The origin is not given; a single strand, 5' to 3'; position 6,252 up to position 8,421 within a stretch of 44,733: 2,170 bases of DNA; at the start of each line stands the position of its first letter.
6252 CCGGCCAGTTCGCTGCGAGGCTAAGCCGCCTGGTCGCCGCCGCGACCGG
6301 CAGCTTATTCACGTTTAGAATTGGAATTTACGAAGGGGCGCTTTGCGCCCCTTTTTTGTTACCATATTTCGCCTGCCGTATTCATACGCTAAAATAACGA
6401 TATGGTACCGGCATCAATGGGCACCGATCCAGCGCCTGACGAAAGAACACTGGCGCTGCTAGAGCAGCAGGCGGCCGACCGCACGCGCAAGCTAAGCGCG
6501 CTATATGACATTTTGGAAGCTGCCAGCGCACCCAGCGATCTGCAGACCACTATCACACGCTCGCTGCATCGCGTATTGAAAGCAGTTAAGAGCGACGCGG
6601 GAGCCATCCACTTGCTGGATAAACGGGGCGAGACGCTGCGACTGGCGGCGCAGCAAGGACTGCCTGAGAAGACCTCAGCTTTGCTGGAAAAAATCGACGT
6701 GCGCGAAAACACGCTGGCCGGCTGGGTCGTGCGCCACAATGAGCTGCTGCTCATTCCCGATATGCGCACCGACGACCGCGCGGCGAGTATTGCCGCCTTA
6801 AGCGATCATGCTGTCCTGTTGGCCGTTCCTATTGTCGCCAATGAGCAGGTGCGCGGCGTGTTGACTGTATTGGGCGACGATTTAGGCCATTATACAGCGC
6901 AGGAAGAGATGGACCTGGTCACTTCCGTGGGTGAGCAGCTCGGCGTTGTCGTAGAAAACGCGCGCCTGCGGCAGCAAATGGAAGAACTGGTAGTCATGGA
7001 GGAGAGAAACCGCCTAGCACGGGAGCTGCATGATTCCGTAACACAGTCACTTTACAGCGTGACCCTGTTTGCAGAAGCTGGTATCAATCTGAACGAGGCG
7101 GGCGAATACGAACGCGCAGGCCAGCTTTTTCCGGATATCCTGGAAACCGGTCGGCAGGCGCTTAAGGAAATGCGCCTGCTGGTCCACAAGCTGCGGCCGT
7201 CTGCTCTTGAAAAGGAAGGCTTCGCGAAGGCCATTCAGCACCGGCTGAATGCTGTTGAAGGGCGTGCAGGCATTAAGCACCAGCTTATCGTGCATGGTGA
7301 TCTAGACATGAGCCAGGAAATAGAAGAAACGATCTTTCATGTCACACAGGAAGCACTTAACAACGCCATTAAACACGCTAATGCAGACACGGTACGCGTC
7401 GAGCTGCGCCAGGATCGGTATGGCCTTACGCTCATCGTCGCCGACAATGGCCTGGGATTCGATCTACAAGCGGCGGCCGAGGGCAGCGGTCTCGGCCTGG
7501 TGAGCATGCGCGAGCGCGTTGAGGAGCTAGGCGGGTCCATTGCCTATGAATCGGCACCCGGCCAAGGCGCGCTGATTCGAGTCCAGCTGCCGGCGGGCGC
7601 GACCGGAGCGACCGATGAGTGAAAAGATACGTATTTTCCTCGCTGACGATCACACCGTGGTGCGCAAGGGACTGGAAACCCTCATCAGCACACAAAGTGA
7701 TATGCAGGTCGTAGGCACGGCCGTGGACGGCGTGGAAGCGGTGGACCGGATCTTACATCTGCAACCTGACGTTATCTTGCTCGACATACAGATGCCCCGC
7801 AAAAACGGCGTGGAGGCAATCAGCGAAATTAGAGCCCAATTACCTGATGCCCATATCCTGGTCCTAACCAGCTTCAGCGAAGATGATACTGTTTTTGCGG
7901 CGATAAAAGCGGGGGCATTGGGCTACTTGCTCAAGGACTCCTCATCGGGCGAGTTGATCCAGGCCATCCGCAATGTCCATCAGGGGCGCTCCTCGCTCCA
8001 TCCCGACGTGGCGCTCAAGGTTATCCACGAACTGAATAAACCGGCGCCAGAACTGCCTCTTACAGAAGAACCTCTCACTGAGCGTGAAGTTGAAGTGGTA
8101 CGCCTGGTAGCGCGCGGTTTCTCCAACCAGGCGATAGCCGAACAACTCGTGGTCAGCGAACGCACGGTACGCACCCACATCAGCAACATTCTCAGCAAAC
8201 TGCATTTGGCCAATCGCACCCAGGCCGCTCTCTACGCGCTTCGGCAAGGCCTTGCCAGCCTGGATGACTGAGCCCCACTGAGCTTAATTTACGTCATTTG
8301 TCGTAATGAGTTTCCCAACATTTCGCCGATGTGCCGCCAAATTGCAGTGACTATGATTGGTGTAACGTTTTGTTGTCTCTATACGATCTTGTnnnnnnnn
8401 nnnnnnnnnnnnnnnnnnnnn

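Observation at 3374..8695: Three LysW-fold zinc-ribbon mini-proteins embedded in a GAF-HisKA_3 / NarL two-component locus, with no carrier-pathway enzymes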

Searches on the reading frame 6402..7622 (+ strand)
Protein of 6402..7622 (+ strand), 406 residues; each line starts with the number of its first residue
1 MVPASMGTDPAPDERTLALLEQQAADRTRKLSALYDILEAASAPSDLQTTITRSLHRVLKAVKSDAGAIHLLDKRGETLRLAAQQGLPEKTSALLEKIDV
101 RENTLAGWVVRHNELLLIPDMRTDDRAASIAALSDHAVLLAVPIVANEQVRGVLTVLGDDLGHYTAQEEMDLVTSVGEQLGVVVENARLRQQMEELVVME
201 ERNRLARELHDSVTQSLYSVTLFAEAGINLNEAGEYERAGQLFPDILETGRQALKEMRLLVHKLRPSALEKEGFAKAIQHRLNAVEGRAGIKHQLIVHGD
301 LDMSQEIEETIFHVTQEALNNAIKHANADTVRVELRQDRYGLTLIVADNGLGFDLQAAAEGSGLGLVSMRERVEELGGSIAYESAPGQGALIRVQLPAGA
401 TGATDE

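Call 3: search_protein_families(library=pfam, proteins=[window:6402-7622:+], max_evalue=0.1)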
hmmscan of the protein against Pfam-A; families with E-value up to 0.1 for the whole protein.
window:6402-7622:+ (406 aa): 8 families
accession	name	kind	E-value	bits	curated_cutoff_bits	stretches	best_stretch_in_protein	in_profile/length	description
PF02518.31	HATPase_c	-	1e-16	61.8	26.4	1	308-398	3-109/111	Histidine kinase-, DNA gyrase B-, and HSP90-like ATPase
PF07730.19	HisKA_3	-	1e-15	58.5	24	1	201-269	1-68/68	Histidine kinase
PF13185.12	GAF_2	-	6.5e-15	56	28.6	1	45-185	2-136/136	GAF domain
PF13492.12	GAF_3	-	9.9e-13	49.1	27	1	47-186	2-129/129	GAF domain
PF01590.32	GAF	-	1.4e-09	39.1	22.4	1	46-183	1-132/133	GAF domain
PF13581.12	HATPase_c_2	-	5.3e-07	30.1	27.4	1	313-376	34-112/127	Histidine kinase-like ATPase domain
PF17930.7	LpxI_N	-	0.024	15.1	25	0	88-142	54-108/129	LpxI N-terminal domain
PF18101.7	Pan3_PK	-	0.047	14.1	25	1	175-225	25-75/138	Pan3 Pseudokinase domain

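Call 4: search_protein_families(library=ncbifam, proteins=[window:6402-7622:+], max_evalue=0.1)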
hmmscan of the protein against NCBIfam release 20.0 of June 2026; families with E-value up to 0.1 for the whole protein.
window:6402-7622:+ (406 aa): 45 families (the best 25 are shown)
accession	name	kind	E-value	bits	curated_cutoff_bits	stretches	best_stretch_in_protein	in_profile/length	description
NF052531.1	Strep_LiaS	equivalog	6e-35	121.1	450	1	184-397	117-326/328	envelope stress sensor histidine kinase LiaS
NF052443.1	SensHisKinMctS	equivalog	2.4e-34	118.5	700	1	199-403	248-453/457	two-component system sensor histidine kinase MctS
NF008649.0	PRK11644.1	equivalog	4.2e-29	101.6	408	1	187-398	287-496/499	signal transduction histidine-protein kinase/phosphatase UhpB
NF008184.0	PRK10935.1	equivalog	2e-27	96.1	553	1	165-398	327-559/565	nitrate/nitrite two-component system sensor histidine kinase NarQ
NF047786.1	his_kin_MadS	equivalog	2.1e-25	89.7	500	1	186-397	215-434/434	MadS family sensor histidine kinase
NF007896.0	PRK10600.1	equivalog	3.2e-24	85.5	578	1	166-396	355-583/598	nitrate/nitrite two-component system sensor histidine kinase NarX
TIGR02916.1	PEP_his_kin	equivalog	1.8e-18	66.5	300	1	36-397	312-679/679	XrtA/PEP-CTERM system histidine kinase PrsK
NF047322.1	HK_morpho_MacS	equivalog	1e-13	51.2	300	1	168-396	144-366/367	MacS family sensor histidine kinase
NF008283.0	PRK11061.1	equivalog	2.6e-10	39.2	583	1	31-194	2-164/748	phosphoenolpyruvate--protein phosphotransferase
TIGR01817.1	nifA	equivalog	4.8e-08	32.2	528.85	1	30-211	3-182/534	nif-specific transcriptional activator NifA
NF010411.0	PRK13837.1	equivalog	8.9e-08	30.6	647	1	359-399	636-676/828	two-component system VirA-like sensor kinase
NF046044.1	PnpS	equivalog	1e-07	31.4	400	2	235-354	216-330/390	two-component system histidine kinase PnpS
NF040691.1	MtrAB_MtrB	equivalog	1.3e-07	31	450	1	235-400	317-494/507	MtrAB system histidine kinase MtrB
NF033092.0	HK_WalK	equivalog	4.7e-07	28.8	725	2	361-397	557-593/594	cell wall metabolism sensor histidine kinase WalK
NF053781.1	cdiGMPphdstlr2612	equivalog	5.6e-07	27.6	1600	1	33-212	276-454/1268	Tlr1612 family c-di-GMP phosphodiesterase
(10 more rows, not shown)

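Call 75: find_homologous_proteins(query=window:6402-7622:+, max_evalue=1e-40)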
Query window:6402-7622:+ (406 aa): 3690 proteins with E <= 1e-40 among 8000 candidates; the best 120 are listed.
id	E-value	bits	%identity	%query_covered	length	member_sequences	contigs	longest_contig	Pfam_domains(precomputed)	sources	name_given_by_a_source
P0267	2.4e-248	841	100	99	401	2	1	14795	PF13185.13,PF01590.33,PF13581.13,PF07730.20,PF02518.32,PF13492.13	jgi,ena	-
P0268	3.8e-214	729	100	86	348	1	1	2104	PF13185.13,PF01590.33,PF13581.13,PF07730.20,PF02518.32,PF13492.13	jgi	jgi:signal transduction histidine kinase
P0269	5.8e-162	557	71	96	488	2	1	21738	PF08447.19,PF13185.13,PF01590.33,PF13581.13,PF07730.20,PF02518.32,PF13492.13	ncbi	-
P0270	1.6e-160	552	69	96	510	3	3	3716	PF08447.19,PF13185.13,PF01590.33,PF13581.13,PF07730.20,PF02518.32,PF13492.13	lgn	-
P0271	4.6e-159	548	69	94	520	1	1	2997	PF08447.19,PF13185.13,PF01590.33,PF13581.13,PF07730.20,PF02518.32,PF13492.13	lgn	-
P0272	4.7e-159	548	68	96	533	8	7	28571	PF08447.19,PF13185.13,PF01590.33,PF13581.13,PF07730.20,PF02518.32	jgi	jgi:PAS domain S-box-containing protein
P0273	1.1e-158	546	68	95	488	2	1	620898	PF08447.19,PF13185.13,PF01590.33,PF07730.20,PF02518.32,PF13492.13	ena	-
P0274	1.8e-158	546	68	98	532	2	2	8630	PF08447.19,PF13185.13,PF01590.33,PF13581.13,PF07730.20,PF02518.32,PF13492.13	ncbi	-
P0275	7.2e-158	544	69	96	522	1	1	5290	PF08447.19,PF13185.13,PF01590.33,PF13581.13,PF07730.20,PF02518.32,PF13492.13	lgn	-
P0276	1.8e-157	542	67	96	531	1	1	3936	PF08447.19,PF13185.13,PF01590.33,PF13581.13,PF07730.20,PF02518.32,PF13492.13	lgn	-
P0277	3.0e-157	542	68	94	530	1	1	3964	PF08447.19,PF13185.13,PF01590.33,PF13581.13,PF07730.20,PF02518.32,PF13492.13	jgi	jgi:PAS domain S-box-containing protein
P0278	2.6e-156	539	70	94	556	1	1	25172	PF08447.19,PF13426.14,PF13185.13,PF01590.33,PF13581.13,PF07730.20,PF02518.32,PF13492.13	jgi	jgi:PAS domain S-box-containing protein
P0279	2.8e-156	538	68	95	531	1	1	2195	PF08447.19,PF13185.13,PF01590.33,PF13581.13,PF07730.20,PF02518.32,PF13492.13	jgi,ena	-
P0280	1.1e-155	537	66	97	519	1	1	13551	PF08447.19,PF13185.13,PF01590.33,PF13581.13,PF07730.20,PF02518.32,PF13492.13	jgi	jgi:PAS domain S-box-containing protein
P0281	3.9e-153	528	65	96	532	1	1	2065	PF08447.19,PF13185.13,PF01590.33,PF13581.13,PF07730.20,PF02518.32,PF13492.13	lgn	-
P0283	2.8e-147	509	64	95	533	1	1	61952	PF08447.19,PF13185.13,PF01590.33,PF13581.13,PF07730.20,PF02518.32,PF13492.13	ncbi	-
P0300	1.4e-122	428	56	95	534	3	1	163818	PF08447.19,PF13185.13,PF01590.33,PF13581.13,PF07730.20,PF02518.32,PF13492.13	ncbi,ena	-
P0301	2.7e-120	420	56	96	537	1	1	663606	PF08447.19,PF13185.13,PF01590.33,PF07730.20,PF02518.32,PF13492.13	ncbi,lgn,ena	-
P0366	4.6e-100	354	47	94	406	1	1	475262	PF13185.13,PF01590.33,PF13581.13,PF07730.20,PF02518.32,PF13492.13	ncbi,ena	-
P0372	2.2e-98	348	46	94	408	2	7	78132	PF13185.13,PF01590.33,PF13581.13,PF07730.20,PF02518.32,PF13492.13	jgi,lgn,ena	-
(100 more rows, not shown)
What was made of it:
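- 6402..7622 (+): Soluble histidine kinase with GAF, HisKA_3 and HATPase_c domains. Orthologs at 46-71% identity mostly carry an extra PAS domain (call 75).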

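Call 76: find_encoding_contigs(protein=P0273, flank=4000, max_places=1)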
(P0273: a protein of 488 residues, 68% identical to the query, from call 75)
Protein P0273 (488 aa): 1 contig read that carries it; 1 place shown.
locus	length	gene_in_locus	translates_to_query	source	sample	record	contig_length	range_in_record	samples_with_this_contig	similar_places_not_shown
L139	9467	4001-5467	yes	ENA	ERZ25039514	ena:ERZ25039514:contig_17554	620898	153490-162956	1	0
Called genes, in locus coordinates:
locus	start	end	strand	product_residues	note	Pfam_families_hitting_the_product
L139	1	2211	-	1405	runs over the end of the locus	PF00211:Guanylate_cyc (faint), PF13191:AAA_16, PF13424:TPR_12 (faint), PF00515:TPR_1 (faint), PF07719:TPR_2 (faint)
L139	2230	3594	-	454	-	-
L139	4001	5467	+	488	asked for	PF08447:PAS_3, PF01590:GAF, PF13185:GAF_2, PF13492:GAF_3, PF07730:HisKA_3, PF02518:HATPase_c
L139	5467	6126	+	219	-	PF00072:Response_reg, PF00196:GerE, PF08281:Sigma70_r4_2 (faint)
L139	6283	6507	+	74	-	PF21344:Zn_ribbon_LysW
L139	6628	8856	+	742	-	PF00324:AA_permease, PF13520:AA_permease_2, PF21555:CCC_C_1st_pro, PF21554:CCC_C_2nd_pro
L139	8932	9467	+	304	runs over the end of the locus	-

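Call 77: find_encoding_contigs(protein=P0283, flank=4000, max_places=1)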
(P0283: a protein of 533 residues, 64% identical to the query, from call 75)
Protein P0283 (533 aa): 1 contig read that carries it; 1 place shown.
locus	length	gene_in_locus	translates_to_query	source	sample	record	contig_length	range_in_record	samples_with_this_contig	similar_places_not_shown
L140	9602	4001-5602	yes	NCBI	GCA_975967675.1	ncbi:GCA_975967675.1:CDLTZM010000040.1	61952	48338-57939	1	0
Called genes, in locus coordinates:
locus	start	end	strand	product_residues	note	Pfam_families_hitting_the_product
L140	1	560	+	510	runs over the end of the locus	-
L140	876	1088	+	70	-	-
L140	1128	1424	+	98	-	-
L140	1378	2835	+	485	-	PF00561:Abhydrolase_1, PF12146:Hydrolase_4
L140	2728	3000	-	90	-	-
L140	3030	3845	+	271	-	PF20181:DUF6544, PF21900:DUF6920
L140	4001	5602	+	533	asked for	PF08447:PAS_3, PF01590:GAF, PF13185:GAF_2, PF13492:GAF_3, PF07730:HisKA_3, PF13581:HATPase_c_2, PF02518:HATPase_c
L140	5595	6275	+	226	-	PF00072:Response_reg, PF08281:Sigma70_r4_2 (faint), PF00196:GerE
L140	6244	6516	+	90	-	-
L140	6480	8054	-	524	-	PF19960:EAD7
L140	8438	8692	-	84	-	-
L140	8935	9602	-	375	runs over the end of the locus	PF13442:Cytochrome_CBB3, PF00034:Cytochrom_C, PF13442:Cytochrome_CBB3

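Call 78: find_encoding_contigs(protein=P0300, flank=4000, max_places=1)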
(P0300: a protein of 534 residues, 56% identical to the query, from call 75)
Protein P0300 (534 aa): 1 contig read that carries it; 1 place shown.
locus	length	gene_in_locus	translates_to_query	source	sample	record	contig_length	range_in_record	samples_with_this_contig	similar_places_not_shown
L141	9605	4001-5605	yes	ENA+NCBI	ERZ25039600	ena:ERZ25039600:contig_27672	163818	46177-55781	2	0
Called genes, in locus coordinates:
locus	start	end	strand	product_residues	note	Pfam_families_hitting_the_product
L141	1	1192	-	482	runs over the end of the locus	PF01471:PG_binding_1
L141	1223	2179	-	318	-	-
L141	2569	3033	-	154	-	PF03449:GreA_GreB_N, PF01272:GreA_GreB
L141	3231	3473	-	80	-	PF21344:Zn_ribbon_LysW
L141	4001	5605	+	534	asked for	PF08447:PAS_3, PF01590:GAF, PF13185:GAF_2, PF13492:GAF_3, PF07730:HisKA_3, PF13581:HATPase_c_2 (weak), PF02518:HATPase_c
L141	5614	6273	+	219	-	PF00072:Response_reg, PF00196:GerE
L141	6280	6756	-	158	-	PF00072:Response_reg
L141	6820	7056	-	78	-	PF21344:Zn_ribbon_LysW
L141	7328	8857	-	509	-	PF00884:Sulfatase, PF16347:SGSH_C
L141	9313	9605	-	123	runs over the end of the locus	PF00082:Peptidase_S8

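Call 79: find_encoding_contigs(protein=P0301, flank=4000, max_places=1)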
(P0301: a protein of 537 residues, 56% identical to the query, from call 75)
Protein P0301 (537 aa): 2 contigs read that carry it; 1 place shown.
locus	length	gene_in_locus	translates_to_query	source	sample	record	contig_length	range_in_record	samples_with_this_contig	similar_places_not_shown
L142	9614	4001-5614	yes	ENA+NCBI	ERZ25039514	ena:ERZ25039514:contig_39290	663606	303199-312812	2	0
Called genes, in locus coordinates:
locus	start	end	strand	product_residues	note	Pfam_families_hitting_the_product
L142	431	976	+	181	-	-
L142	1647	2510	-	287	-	-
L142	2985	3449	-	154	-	PF03449:GreA_GreB_N, PF01272:GreA_GreB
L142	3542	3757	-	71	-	PF21344:Zn_ribbon_LysW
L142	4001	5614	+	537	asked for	PF08447:PAS_3, PF13185:GAF_2, PF01590:GAF, PF13492:GAF_3, PF07730:HisKA_3, PF02518:HATPase_c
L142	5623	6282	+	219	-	PF00072:Response_reg, PF00196:GerE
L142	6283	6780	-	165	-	PF00072:Response_reg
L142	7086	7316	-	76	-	PF21344:Zn_ribbon_LysW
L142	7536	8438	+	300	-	PF13508:Acetyltransf_7 (faint), PF00583:Acetyltransf_1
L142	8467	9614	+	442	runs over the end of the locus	PF06253:MTTB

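Call 80: find_encoding_contigs(protein=P0366, flank=4000, max_places=1)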
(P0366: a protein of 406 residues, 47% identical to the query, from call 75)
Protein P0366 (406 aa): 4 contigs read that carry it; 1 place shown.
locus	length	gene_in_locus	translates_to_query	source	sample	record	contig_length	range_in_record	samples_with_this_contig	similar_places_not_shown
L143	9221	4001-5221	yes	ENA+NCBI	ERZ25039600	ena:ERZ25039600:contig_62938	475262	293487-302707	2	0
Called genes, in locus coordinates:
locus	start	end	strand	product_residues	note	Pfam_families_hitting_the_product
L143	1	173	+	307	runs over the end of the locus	PF00294:PfkB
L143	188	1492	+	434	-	PF08013:GatZ_KbaZ-like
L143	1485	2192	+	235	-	PF00702:Hydrolase, PF12710:HAD (faint), PF13419:HAD_2, PF13242:Hydrolase_like (weak)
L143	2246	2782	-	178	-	PF00583:Acetyltransf_1 (weak), PF13527:Acetyltransf_9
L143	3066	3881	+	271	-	PF00520:Ion_trans, PF07885:Ion_trans_2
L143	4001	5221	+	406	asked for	PF01590:GAF, PF13185:GAF_2, PF13492:GAF_3 (weak), PF07730:HisKA_3, PF13581:HATPase_c_2 (weak), PF02518:HATPase_c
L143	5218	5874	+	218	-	PF00072:Response_reg, PF13384:HTH_23 (faint), PF00196:GerE, PF08281:Sigma70_r4_2 (weak)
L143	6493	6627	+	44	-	-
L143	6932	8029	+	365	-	PF07478:Dala_Dala_lig_C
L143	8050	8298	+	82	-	PF21344:Zn_ribbon_LysW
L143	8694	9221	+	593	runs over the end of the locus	PF07691:PA14, PF10528:GLEYA (faint), PF07691:PA14, PF06347:SH3_4 (faint), PF08239:SH3_3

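Call 81: find_encoding_contigs(protein=P0372, flank=4000, max_places=1)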
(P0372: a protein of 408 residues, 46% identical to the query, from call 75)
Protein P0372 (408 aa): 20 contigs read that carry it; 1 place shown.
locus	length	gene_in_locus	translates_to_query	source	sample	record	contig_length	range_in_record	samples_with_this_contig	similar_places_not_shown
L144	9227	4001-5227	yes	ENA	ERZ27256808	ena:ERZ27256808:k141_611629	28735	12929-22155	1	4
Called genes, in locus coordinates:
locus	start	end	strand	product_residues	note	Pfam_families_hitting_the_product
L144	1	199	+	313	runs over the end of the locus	PF00294:PfkB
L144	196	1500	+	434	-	PF08013:GatZ_KbaZ-like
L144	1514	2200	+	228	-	PF00702:Hydrolase, PF13419:HAD_2, PF13242:Hydrolase_like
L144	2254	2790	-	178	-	PF13527:Acetyltransf_9, PF00583:Acetyltransf_1 (weak)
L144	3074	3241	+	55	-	-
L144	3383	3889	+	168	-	PF00520:Ion_trans, PF07885:Ion_trans_2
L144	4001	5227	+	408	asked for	PF13185:GAF_2, PF01590:GAF, PF13492:GAF_3 (weak), PF07730:HisKA_3, PF13581:HATPase_c_2 (weak), PF02518:HATPase_c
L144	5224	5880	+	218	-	PF00072:Response_reg, PF13384:HTH_23 (faint), PF00196:GerE, PF08281:Sigma70_r4_2 (weak)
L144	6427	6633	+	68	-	PF21344:Zn_ribbon_LysW (weak)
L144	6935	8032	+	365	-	PF07478:Dala_Dala_lig_C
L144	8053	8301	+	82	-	PF21344:Zn_ribbon_LysW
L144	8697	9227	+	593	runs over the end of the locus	PF07691:PA14, PF10528:GLEYA (faint), PF07691:PA14, PF06347:SH3_4 (faint), PF08239:SH3_3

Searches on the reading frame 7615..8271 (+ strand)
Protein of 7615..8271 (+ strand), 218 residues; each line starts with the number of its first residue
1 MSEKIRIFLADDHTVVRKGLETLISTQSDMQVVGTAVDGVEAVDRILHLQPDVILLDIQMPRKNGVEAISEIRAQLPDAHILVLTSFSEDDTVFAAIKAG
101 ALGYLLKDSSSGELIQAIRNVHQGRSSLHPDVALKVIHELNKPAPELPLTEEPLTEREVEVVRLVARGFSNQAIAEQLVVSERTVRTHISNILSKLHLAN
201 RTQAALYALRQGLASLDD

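Call 3: search_protein_families(library=pfam, proteins=[window:7615-8271:+], max_evalue=0.1)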
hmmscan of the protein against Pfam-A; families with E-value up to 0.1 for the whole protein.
window:7615-8271:+ (218 aa): 11 families
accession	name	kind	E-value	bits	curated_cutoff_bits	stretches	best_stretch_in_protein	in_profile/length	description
PF00072.30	Response_reg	-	1.9e-27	96.1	30.2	1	7-119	1-111/111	Response regulator receiver domain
PF00196.25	GerE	-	1.3e-20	73.2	23.5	1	153-208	2-57/57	Bacterial regulatory proteins, luxR family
PF08281.18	Sigma70_r4_2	-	8.7e-06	25.7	25.7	1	154-196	11-54/54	Sigma-70, region 4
PF13384.12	HTH_23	-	5.8e-05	23.2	24.6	1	159-187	8-36/50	Homeodomain-like domain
PF08279.18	HTH_11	-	0.0004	20.6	25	1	167-196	13-43/55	HTH domain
PF04545.22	Sigma70_r4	-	0.00079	19.3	24.1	1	154-196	5-48/50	Sigma-70, region 4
PF13518.12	HTH_28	-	0.0029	18.1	25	1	160-190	4-34/52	Helix-turn-helix domain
PF04967.18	HTH_10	-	0.0035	17.6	23.1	1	166-196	21-51/53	HTH DNA binding domain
PF14493.12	HTH_40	-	0.01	16.5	27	1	162-195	6-39/89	Helix-turn-helix domain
PF07638.17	Sigma70_ECF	-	0.018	15.4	21.1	1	151-195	136-178/185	ECF sigma factor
PF13551.12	HTH_29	-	0.042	14.4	28.1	0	160-189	3-33/64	Winged helix-turn helix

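Call 4: search_protein_families(library=ncbifam, proteins=[window:7615-8271:+], max_evalue=0.1)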
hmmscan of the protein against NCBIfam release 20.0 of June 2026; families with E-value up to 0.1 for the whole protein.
window:7615-8271:+ (218 aa): 130 families (the best 25 are shown)
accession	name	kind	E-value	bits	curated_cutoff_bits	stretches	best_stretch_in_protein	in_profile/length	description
NF047785.1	respo_reg_MadR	equivalog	1.7e-52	177.8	300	1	5-213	1-208/209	MadR family response regulator transcription factor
NF007935.0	PRK10651.1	equivalog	1.2e-48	165.2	250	1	2-210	4-212/216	two-component system response regulator NarL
NF052445.1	RespRegMctR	equivalog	3.7e-48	163.7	300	1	4-213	1-204/205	two-component system response regulator MctR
NF011896.0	PRK15369.1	equivalog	4e-42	144.2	242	1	4-213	3-209/211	two component system response regulator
NF007708.0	PRK10403.1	equivalog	4.3e-41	140.7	343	1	5-211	7-211/215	nitrate/nitrite response regulator protein NarP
NF007018.1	PRK09483.1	equivalog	2.4e-38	131.9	280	1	5-215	2-210/217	UvrY/SirA/GacA family response regulator transcription factor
NF007403.0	PRK09935.1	equivalog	3.9e-30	105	271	1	7-203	6-199/210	fimbria biosynthesis transcriptional regulator FimZ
NF007685.0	PRK10360.1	equivalog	7.8e-29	100.9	258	1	5-204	2-188/196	response regulator transcription factor UhpA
NF001965.0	PRK00742.1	subfamily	2e-24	86.5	293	1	3-121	2-130/357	chemotaxis-specific protein-glutamate methyltransferase CheB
NF041830.1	RR_TF_ErdR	exception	8.9e-24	84.4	390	1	6-207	3-204/213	response regulator transcription factor ErdR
NF041367.1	CheY_Halo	equivalog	1.8e-22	79.9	200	1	8-121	2-113/114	chemotaxis protein CheY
NF009206.0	PRK12555.1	subfamily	1.2e-21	77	342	1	5-105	1-102/340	chemotaxis-specific protein-glutamate methyltransferase CheB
NF008677.0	PRK11697.1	equivalog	4.1e-20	72.1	246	1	5-128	2-122/238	two-component system response regulator BtsR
TIGR02875.1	spore_0_A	equivalog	6.2e-20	71.5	200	1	3-126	1-126/262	sporulation transcription factor Spo0A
NF007419.0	PRK09958.1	equivalog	1.7e-19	70.2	251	1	9-199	5-189/204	acid-sensing system DNA-binding response regulator EvgA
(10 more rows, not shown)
